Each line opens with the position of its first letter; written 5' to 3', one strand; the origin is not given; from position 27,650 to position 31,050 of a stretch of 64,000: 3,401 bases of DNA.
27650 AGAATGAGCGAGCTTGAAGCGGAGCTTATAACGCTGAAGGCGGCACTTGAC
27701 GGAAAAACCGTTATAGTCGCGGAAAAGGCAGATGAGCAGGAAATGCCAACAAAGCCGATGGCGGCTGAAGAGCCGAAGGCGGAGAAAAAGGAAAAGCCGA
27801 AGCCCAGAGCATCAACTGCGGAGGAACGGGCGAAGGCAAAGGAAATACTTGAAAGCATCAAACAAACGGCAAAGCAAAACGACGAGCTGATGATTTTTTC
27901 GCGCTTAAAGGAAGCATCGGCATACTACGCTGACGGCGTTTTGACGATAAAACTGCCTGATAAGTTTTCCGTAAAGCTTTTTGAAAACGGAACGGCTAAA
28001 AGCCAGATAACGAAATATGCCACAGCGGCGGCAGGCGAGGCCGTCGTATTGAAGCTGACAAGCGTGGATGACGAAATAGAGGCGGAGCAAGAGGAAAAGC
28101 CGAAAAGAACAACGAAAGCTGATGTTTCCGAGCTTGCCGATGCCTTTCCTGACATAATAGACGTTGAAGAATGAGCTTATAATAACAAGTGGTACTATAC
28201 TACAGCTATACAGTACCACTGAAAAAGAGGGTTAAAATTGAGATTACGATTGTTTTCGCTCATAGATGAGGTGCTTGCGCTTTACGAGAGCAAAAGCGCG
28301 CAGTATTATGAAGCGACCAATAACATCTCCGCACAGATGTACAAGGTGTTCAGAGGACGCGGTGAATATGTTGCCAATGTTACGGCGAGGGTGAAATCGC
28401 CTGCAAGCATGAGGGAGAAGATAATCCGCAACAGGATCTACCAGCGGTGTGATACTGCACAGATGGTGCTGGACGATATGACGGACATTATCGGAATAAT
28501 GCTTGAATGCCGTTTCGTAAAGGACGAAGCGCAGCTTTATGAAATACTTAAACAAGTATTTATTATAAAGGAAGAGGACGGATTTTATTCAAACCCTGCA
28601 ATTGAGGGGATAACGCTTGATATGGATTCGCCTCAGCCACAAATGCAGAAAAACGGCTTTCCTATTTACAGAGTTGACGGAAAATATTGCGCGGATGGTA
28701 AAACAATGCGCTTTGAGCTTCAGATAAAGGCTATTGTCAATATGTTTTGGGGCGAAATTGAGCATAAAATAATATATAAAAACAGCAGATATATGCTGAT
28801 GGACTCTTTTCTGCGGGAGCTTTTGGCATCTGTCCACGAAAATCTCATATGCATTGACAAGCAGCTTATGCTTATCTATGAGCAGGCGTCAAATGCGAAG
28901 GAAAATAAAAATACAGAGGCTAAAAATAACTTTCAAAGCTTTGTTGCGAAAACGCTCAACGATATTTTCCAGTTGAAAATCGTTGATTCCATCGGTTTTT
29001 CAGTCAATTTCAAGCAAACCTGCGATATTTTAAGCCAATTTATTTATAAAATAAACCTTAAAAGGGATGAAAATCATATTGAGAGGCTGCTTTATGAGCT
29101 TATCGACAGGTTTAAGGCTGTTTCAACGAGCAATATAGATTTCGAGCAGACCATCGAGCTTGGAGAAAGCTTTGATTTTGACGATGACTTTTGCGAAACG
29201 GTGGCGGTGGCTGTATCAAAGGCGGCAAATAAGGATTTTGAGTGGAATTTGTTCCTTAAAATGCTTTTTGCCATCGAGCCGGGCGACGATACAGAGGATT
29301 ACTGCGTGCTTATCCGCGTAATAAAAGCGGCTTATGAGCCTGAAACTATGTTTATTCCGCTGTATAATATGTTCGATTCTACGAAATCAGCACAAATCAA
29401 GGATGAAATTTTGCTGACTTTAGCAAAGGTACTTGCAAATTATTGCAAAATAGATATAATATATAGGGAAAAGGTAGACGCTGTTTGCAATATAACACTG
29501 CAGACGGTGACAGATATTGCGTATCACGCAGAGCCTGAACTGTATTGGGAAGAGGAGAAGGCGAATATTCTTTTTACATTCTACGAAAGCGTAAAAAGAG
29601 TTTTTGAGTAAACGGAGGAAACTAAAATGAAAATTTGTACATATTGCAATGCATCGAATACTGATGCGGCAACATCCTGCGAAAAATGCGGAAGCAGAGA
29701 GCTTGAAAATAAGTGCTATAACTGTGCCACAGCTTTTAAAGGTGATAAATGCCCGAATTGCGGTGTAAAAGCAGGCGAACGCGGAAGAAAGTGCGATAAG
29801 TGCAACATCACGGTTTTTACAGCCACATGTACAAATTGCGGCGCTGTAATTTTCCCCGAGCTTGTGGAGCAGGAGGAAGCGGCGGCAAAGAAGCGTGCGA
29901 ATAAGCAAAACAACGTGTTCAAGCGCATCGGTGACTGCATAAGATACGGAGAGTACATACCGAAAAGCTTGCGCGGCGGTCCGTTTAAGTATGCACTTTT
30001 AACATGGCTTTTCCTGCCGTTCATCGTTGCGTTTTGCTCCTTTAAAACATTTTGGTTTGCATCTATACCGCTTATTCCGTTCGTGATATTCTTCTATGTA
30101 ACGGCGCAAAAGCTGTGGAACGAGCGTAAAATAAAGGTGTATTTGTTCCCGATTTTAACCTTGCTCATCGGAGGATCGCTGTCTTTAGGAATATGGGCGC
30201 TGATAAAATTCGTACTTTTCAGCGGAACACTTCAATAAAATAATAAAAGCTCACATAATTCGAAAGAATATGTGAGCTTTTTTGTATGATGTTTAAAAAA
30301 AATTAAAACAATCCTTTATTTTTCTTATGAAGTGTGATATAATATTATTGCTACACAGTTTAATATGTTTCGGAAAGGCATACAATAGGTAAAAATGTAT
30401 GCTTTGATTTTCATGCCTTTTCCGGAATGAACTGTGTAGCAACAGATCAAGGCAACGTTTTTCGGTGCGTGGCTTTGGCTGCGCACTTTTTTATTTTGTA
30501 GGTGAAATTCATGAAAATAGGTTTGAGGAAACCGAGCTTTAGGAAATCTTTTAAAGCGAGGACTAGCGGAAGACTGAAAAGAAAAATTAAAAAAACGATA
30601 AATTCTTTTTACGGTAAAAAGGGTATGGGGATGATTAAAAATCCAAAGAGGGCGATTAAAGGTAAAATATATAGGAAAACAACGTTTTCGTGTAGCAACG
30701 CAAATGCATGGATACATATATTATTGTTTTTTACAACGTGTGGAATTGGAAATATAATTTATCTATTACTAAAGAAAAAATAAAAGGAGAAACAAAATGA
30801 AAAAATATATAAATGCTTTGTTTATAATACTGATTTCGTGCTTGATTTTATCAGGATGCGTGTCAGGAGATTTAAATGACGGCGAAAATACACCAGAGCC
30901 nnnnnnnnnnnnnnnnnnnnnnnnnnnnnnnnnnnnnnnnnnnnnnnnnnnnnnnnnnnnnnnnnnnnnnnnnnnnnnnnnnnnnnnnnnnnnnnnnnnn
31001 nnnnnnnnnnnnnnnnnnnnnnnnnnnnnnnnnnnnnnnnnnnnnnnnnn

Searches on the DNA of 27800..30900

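Call 80: search_rna_families(source=window, start=27800, end=30900, threshold=evalue, max_evalue=1)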
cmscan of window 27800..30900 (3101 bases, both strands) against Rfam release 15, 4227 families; matches with E-value up to 1: 2.
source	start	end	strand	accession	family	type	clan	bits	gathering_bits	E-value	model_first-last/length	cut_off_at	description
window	30240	30287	+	RF00896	mir-787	Gene; miRNA;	-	26.9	57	0.021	13-60/72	no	mir-787 microRNA precursor family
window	30414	30495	+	RF02869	ncS025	Gene; sRNA;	-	22.4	46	0.59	1-85/85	no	Burkholderia sRNA 25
